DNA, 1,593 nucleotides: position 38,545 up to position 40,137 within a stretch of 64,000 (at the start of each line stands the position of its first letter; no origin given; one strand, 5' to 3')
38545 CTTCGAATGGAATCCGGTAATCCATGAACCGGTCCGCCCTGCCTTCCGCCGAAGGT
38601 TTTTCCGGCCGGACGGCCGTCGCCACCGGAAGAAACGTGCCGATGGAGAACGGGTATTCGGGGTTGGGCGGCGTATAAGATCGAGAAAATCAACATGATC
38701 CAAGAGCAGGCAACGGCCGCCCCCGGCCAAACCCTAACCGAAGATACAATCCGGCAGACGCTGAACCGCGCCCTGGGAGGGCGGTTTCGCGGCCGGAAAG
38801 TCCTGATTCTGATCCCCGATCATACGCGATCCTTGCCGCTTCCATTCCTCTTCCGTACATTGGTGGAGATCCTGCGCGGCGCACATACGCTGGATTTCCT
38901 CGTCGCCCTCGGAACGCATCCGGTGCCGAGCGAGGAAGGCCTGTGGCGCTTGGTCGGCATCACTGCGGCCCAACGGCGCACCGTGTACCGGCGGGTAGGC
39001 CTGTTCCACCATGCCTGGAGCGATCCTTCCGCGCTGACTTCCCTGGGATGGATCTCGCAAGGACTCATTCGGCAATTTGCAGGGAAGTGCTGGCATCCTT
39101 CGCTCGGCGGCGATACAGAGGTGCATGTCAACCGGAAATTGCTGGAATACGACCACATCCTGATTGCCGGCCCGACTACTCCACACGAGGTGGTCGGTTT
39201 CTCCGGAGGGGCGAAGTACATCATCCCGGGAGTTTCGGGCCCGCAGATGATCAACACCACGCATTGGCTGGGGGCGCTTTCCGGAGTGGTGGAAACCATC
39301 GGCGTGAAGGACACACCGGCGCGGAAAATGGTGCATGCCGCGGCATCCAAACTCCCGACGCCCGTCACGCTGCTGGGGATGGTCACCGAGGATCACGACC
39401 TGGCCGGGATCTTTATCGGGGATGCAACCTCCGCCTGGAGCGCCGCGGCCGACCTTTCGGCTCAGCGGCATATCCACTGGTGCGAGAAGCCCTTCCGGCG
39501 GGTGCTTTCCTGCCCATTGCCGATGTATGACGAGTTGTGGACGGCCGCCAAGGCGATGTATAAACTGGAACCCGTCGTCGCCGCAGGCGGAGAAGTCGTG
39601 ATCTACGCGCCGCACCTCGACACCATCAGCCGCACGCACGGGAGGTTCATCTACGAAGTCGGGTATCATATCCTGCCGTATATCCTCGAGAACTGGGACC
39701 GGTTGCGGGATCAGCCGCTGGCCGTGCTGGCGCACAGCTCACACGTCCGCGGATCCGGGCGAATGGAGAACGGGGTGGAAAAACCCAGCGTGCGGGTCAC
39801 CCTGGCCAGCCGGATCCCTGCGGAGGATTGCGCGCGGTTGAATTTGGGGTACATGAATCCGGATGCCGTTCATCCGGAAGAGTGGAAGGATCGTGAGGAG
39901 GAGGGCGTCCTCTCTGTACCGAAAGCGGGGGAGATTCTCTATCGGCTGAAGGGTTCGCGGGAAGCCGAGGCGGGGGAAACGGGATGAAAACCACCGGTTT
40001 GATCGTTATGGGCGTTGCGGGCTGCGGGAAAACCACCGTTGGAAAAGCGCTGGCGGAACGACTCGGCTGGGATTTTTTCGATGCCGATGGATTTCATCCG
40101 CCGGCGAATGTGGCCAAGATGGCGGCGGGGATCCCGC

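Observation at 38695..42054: LarA-family nickel-pincer enzyme translationally coupled to gluconokinase and followed by Gnd: a possible mannonate-to-gluconate shunt from pectin into the pentose-phosphate pathway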

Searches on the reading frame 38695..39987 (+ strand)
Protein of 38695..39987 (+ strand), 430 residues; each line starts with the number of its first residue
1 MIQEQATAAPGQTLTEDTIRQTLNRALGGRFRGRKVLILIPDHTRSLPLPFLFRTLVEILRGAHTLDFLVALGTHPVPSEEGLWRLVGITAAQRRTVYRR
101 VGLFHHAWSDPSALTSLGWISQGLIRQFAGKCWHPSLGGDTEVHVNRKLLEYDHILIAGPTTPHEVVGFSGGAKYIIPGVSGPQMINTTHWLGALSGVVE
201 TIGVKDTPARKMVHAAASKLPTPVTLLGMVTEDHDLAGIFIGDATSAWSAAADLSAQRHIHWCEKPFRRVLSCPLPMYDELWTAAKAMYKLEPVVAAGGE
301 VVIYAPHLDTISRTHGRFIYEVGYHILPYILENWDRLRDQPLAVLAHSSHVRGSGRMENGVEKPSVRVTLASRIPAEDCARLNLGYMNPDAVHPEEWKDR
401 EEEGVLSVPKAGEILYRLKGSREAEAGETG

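Call 3: search_protein_families(library=pfam, proteins=[window:38695-39987:+])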
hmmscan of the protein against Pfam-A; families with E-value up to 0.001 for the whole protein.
window:38695-39987:+ (430 aa): 1 family
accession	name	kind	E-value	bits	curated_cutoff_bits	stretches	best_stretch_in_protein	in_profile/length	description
PF09861.14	Lar_N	-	1e-21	77.5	23.3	2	140-192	142-194/204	Lactate racemase N-terminal domain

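Call 4: search_protein_families(library=ncbifam, proteins=[window:38695-39987:+])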
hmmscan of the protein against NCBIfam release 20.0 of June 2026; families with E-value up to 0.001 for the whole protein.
window:38695-39987:+ (430 aa): 5 families
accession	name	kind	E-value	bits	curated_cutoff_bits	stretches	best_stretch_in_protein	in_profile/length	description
NF052594.1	NPN_18_hexonate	equivalog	1.1e-42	146.2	500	1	12-357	3-349/411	nickel-dependent putative hexonate epimerase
NF052593.1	NPN_racem_MAR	equivalog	7.9e-27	93.9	500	1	33-305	58-312/415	nickel-dependent malate racemase, LarAH6 family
NF033504.2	Ni_dep_LarA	equivalog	1.8e-20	73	460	1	30-310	57-320/422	nickel-dependent lactate racemase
NF052525.1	NPN_LarAH10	equivalog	4.5e-18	65.2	540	1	33-253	60-269/426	NPN-dependent 2-hydroxyacid racemase, LarAH10 family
NF052595.1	NPN_LarAH5_MAR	equivalog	6.5e-18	64.9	462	1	25-306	49-312/415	nickel-dependent malate racemase, LarAH5 family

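Call 5: search_solved_structures(query=window:38695-39987:+, max_evalue=0.01, show_alignments=3)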
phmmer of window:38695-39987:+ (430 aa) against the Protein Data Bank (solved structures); distinct sequences matched with E-value up to 0.01: 8.
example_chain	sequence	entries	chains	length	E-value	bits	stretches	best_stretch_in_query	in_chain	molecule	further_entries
4nar_A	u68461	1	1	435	1.7e-59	204.9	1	10-423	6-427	Putative uronate isomerase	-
2yjg_A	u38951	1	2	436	4.1e-09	38.9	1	142-306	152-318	LACTATE RACEMASE APOPROTEIN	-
8ezf_B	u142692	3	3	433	4.8e-08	35.4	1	15-306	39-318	Lactate racemase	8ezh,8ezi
5huq_A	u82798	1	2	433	5e-08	35.3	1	15-306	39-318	Lactate racemization operon protein LarA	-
6c1w_A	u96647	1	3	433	5e-08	35.3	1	15-306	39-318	Lactate racemase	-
6d6z_A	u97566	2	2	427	0.00043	22.4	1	140-305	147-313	Malate racemase Mar2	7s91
9eia_A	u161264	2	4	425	0.0013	20.7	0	146-192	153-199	A broad-substrate spectrum lactate racemase A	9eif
9eid_A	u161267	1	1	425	0.0013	20.7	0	146-192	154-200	A broad-substrate spectrum lactate racemase A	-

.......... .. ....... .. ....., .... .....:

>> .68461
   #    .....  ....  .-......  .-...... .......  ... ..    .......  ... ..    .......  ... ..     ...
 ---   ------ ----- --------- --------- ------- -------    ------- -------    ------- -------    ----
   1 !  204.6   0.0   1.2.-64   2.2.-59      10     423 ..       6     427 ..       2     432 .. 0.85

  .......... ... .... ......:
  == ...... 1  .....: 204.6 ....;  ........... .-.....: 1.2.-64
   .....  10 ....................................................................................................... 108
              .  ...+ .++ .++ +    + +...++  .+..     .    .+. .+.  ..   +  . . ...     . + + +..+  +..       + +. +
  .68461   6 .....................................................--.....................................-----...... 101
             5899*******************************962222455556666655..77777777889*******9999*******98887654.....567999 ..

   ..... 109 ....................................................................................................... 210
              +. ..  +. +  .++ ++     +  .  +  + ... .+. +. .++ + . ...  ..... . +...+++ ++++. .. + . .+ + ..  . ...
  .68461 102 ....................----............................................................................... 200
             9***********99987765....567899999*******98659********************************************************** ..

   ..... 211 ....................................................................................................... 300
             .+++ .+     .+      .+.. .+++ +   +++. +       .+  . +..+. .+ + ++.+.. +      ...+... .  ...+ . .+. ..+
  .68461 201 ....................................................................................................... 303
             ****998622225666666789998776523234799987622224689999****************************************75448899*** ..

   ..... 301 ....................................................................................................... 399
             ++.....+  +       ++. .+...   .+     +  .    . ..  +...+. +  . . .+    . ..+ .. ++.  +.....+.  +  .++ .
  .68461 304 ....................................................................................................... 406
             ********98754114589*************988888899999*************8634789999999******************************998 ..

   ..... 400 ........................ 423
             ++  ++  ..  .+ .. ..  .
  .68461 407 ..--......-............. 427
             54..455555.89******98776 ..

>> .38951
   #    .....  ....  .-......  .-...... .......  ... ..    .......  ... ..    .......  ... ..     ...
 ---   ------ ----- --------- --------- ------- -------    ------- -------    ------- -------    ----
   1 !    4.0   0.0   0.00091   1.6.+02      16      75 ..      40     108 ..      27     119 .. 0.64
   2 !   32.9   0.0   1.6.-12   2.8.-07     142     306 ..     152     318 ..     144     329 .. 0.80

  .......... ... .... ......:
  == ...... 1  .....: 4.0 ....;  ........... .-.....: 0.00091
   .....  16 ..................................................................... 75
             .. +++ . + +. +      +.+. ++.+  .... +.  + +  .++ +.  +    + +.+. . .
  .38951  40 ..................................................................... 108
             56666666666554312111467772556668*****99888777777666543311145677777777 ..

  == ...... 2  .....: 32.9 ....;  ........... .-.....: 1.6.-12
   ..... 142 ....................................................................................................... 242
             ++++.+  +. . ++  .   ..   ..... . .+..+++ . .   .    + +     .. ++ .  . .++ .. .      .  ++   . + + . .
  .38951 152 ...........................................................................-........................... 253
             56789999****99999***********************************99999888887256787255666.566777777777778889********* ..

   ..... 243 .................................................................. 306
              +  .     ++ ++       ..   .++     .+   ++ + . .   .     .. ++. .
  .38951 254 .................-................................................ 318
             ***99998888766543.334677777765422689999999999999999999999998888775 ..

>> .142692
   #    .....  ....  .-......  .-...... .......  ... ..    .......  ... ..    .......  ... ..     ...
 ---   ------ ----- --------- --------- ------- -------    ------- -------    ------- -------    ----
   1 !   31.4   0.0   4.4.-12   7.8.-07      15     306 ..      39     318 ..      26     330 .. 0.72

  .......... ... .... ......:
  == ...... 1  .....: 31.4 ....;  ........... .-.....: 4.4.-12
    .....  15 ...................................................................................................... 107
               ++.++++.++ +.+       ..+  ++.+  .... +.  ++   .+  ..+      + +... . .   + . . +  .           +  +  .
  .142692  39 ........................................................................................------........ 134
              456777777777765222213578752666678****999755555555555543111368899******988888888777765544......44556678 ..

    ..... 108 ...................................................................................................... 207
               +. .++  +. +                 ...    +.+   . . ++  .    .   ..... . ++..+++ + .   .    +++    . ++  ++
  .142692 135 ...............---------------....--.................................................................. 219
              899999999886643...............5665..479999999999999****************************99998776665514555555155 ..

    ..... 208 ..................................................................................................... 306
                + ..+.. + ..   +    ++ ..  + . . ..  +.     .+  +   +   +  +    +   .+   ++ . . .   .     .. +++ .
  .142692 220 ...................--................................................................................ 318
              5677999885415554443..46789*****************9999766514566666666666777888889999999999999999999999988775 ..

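Call 18: find_homologous_proteins(query=window:38695-39987:+, max_evalue=1e-10)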
Query window:38695-39987:+ (430 aa): 8000 proteins with E <= 1e-10 among 8000 candidates; the best 120 are listed.
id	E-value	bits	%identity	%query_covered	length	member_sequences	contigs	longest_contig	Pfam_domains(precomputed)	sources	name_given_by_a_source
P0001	1.4e-293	991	100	100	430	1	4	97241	PF09861.15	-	-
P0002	9.0e-228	774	78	100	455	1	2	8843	PF09861.15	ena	-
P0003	1.3e-219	748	74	100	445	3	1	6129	PF09861.15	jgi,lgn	-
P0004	1.4e-219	747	75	99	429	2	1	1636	PF09861.15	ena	-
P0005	7.0e-219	745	75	99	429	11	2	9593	PF09861.15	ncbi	-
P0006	3.6e-218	743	75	99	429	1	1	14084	PF09861.15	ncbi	ncbi:MAG: lactate racemase domain-containing protein [Anaerolineales bacterium]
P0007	1.3e-215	734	74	99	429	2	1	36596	PF09861.15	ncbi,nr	ncbi:MAG: DUF2088 domain-containing protein [Anaerolineales bacterium]|nr:DUF2088 domain-containing 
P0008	5.6e-214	729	73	99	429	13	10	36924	PF09861.15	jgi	jgi:nickel-dependent lactate racemase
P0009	6.3e-214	729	72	100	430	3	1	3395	PF09861.15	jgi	jgi:nickel-dependent lactate racemase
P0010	6.6e-211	719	71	100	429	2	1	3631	PF09861.15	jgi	jgi:nickel-dependent lactate racemase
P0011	3.0e-207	707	72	99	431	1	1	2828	PF09861.15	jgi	jgi:nickel-dependent lactate racemase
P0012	4.5e-207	706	71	100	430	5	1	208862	PF09861.15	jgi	jgi:nickel-dependent lactate racemase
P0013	7.9e-203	692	71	98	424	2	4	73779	PF09861.15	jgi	jgi:nickel-dependent lactate racemase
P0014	7.4e-202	689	71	97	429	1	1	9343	PF09861.15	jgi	jgi:lactate racemase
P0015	4.5e-199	680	68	97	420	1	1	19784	PF09861.15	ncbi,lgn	-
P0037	2.6e-193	661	67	98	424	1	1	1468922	PF09861.15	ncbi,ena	-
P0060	6.8e-192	656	68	97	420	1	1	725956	PF09861.15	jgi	jgi:nickel-dependent lactate racemase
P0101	1.3e-190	652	66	97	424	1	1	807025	PF09861.15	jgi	jgi:lactate racemase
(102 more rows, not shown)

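Call 21: find_related_loci(query=window:38695-39987:+, collection=genome_contigs, flank=10000)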
Query window:38695-39987:+ (430 aa) in genome_contigs; peptide patterns used: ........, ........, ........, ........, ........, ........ (x = any residue, [..] = any of these).
33 stretches matched a pattern; 13 encode a relative of the query (tblastn E <= 1e-3); 13 distinct loci.
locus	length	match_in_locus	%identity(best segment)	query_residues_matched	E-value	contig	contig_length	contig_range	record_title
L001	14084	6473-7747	75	5-430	0e+0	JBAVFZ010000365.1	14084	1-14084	MAG: Anaerolineales bacterium isolate MFD06967_ilm_asm_bin4 k127_17977, whole genome shotgun sequence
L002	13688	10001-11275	74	5-430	0e+0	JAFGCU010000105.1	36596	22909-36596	MAG: Anaerolineales bacterium isolate Zod_Metabat.1134 k87_10299494, whole genome shotgun sequence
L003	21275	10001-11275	73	5-430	0e+0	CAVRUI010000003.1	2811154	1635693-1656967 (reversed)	MAG: uncultured Chloroflexia bacterium isolate MFD02809.bin.2.197 genome assembly, contig: contig_88281, whole genome sh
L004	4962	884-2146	73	1-421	0e+0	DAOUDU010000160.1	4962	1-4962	MAG TPA_asm: Anaerolineales bacterium isolate N14_58 288987, whole genome shotgun sequence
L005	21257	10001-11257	67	1-419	0e+0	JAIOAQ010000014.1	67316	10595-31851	MAG: Chloroflexota bacterium isolate S1bins192 c_000000000014, whole genome shotgun sequence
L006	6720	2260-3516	67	1-419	0e+0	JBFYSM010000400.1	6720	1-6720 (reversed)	MAG: Chloroflexota bacterium isolate PPR_0240 PPR_0240.fa_k121_487276, whole genome shotgun sequence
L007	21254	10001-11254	65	1-419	0e+0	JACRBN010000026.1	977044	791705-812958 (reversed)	MAG: Chloroflexi bacterium isolate NC_groundwater_1621_Pr3_B-0.1um_59_22 SR-2_scaffold_141_4066746, whole genome shotgun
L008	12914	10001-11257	64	1-419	0e+0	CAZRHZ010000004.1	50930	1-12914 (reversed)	MAG TPA_asm: uncultured Anaerolinea sp. isolate SRP192927_co3_260 genome assembly, contig: NODE_1094_length_50930_cov_8.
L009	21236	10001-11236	67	14-417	0e+0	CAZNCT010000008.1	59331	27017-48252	MAG TPA_asm: uncultured Anaerolinea sp. isolate binchicken_co135_206 genome assembly, contig: NODE_1151_length_59331_cov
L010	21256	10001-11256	62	1-419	5e-167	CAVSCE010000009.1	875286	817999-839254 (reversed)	MAG: uncultured Chloroflexia bacterium isolate MFD02979.bin.2.112 genome assembly, contig: contig_34391, whole genome sh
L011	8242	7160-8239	77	1-360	0e+0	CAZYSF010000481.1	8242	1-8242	MAG TPA_asm: uncultured Anaerolineales bacterium isolate binchicken_co216_32 genome assembly, contig: k141_914632, whole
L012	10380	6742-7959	48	12-419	1e-128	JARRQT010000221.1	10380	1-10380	MAG: Calditrichia bacterium isolate Spart_209_MAG scaffold_11646, whole genome shotgun sequence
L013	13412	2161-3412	68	2-419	5e-156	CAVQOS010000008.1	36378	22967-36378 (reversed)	MAG: uncultured Chloroflexia bacterium isolate MFD10097.bin.1.24 genome assembly, contig: contig_19965, whole genome sho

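Call 26: search_protein_families(library=pfam, proteins=[L001:2591-4015:+, L001:5643-6464:+])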
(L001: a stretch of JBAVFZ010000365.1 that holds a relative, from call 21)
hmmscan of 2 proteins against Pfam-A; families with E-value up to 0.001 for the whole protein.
L001:2591-4015:+ (474 aa): 1 family
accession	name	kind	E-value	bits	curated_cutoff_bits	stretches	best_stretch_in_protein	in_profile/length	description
PF02614.20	UxaC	-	4.4e-77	260.3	25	1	21-469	13-462/464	Glucuronate isomerase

L001:5643-6464:+ (273 aa): 0 families

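Call 27: find_encoding_contigs(protein=P0001, flank=10000, max_places=4)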
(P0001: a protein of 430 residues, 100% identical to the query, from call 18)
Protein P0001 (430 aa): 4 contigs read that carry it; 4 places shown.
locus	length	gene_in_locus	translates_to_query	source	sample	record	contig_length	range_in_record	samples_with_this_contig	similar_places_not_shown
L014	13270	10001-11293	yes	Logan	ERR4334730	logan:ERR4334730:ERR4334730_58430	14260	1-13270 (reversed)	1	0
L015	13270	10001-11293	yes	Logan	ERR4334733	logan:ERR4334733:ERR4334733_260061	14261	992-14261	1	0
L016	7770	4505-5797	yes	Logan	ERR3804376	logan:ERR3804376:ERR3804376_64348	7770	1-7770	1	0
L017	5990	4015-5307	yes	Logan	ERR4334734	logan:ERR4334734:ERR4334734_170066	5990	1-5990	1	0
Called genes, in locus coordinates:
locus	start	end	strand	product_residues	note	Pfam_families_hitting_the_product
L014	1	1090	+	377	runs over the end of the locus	PF07470:Glyco_hydro_88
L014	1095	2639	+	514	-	PF12708:Pect-lyase_RHGA_epim, PF00295:Glyco_hydro_28, PF13229:Beta_helix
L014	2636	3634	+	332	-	PF12715:Abhydrolase_7 (faint)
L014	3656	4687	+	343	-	PF00294:PfkB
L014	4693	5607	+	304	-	PF01557:FAA_hydrolase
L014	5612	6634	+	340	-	PF01081:Aldolase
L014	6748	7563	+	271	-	PF04962:KduI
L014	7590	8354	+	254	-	PF00106:adh_short, PF08659:KR, PF13561:adh_short_C2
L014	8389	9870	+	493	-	PF16257:UxaE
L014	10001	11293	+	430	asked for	PF09861:Lar_N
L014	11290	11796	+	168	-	PF13238:AAA_18 (weak), PF13671:AAA_33 (weak), PF01202:SKI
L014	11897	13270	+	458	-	?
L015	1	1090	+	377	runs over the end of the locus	PF07470:Glyco_hydro_88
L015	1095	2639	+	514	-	PF12708:Pect-lyase_RHGA_epim, PF00295:Glyco_hydro_28, PF13229:Beta_helix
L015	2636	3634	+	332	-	PF12715:Abhydrolase_7 (faint)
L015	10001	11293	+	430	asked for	PF09861:Lar_N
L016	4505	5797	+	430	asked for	PF09861:Lar_N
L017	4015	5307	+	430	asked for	PF09861:Lar_N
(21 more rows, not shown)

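Call 28: search_solved_structures(query=L001:5566-6399:+, max_evalue=1e-20)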
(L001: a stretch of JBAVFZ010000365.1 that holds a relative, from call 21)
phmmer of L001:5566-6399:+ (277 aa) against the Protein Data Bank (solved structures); distinct sequences matched with E-value up to 1e-20: 122 (the best 60 are shown).
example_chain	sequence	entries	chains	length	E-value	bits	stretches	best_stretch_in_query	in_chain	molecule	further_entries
4wuv_A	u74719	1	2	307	2.4e-70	240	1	14-277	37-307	2-hydroxycyclohexanecarboxyl-CoA dehydrogenase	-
8hdi_A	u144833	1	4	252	3.1e-40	141.3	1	13-270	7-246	7-alpha-hydroxysteroid dehydrogenase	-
8hs4_A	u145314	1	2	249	3.4e-40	141.1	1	13-270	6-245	7-alpha-hydroxysteroid dehydrogenase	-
3gaf_A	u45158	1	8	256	4.3e-40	140.8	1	12-270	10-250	7-ALPHA-HYDROXYSTEROID DEHYDROGENASE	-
8hax_A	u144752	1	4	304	7.1e-40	140.1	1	12-270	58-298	7-alpha-hydroxysteroid dehydrogenase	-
8hdn_A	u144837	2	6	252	7.8e-40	140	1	13-270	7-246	7-alpha-hydroxysteroid dehydrogenase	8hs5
8hs9_E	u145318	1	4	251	8.3e-40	139.9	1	13-270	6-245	7-alpha-hydroxysteroid dehydrogenase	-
8hs6_A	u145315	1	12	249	2.2e-39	138.5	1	13-270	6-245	7-alpha-hydroxysteroid dehydrogenase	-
8hsa_G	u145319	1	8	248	3.7e-39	137.8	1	13-270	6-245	7-alpha-hydroxysteroid dehydrogenase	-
8hde_A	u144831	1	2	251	5.4e-39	137.2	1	13-270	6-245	7-alpha-hydroxysteroid dehydrogenase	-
1ahh_A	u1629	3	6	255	5.1e-37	130.8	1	12-270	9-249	7 ALPHA-HYDROXYSTEROID DEHYDROGENASE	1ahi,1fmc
7eny_A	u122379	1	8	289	7e-37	130.3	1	12-270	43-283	7alpha-hydroxysteroid dehydrogenase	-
4dml_A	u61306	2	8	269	3.1e-31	111.8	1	8-271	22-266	3-oxoacyl-[acyl-carrier-protein] reductase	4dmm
4g81_D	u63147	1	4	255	5.1e-31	111.1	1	11-273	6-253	Putative hexonate dehydrogenase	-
4rzh_A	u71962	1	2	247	5.2e-31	111.1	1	14-272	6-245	3-oxoacyl-[acyl-carrier protein] reductase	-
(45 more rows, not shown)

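Call 40: find_encoding_contigs(protein=P0002, flank=10000, max_places=2)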
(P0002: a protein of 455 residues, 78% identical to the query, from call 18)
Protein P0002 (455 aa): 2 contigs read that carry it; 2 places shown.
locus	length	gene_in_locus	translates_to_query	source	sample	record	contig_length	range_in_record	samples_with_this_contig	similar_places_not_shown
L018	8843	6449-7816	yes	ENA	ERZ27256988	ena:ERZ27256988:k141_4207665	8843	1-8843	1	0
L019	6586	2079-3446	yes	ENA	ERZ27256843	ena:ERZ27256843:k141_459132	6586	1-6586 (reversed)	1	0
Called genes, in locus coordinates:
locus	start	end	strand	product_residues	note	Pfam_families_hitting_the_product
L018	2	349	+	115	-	?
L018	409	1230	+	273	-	PF01557:FAA_hydrolase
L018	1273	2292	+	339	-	PF01081:Aldolase, PF00903:Glyoxalase (weak)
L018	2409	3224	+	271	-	PF04962:KduI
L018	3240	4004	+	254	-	PF00106:adh_short, PF08659:KR, PF13561:adh_short_C2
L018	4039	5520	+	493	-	PF16257:UxaE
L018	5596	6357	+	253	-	PF00106:adh_short, PF13561:adh_short_C2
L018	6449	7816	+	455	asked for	PF09861:Lar_N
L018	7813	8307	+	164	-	PF13671:AAA_33 (weak), PF01202:SKI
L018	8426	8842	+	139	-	?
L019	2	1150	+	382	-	?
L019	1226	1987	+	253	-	PF00106:adh_short, PF13561:adh_short_C2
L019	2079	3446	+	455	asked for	PF09861:Lar_N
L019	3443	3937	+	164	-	PF13671:AAA_33 (weak), PF01202:SKI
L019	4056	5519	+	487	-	PF03446:NAD_binding_2, PF00393:6PGD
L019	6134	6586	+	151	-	?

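Call 41: find_encoding_contigs(protein=P0012, flank=10000, max_places=1)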
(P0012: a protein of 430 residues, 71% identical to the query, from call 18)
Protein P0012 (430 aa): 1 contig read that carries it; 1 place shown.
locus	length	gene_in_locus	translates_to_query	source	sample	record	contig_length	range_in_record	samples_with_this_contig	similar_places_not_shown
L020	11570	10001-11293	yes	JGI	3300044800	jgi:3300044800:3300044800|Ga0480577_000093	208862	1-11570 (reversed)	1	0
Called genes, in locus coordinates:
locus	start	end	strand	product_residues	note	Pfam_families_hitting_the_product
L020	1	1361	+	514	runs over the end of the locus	PF12708:Pect-lyase_RHGA_epim (weak), PF00295:Glyco_hydro_28, PF13229:Beta_helix (faint)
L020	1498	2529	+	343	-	PF00294:PfkB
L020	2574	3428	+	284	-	PF01557:FAA_hydrolase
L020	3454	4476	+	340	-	PF01081:Aldolase, PF00903:Glyoxalase (faint)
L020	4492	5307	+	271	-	PF04962:KduI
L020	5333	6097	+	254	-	PF00106:adh_short, PF08659:KR, PF13561:adh_short_C2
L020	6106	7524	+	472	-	PF02614:UxaC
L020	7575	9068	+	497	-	PF16257:UxaE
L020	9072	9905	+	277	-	PF00106:adh_short, PF08659:KR (weak), PF13561:adh_short_C2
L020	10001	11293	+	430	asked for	PF09861:Lar_N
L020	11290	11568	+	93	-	?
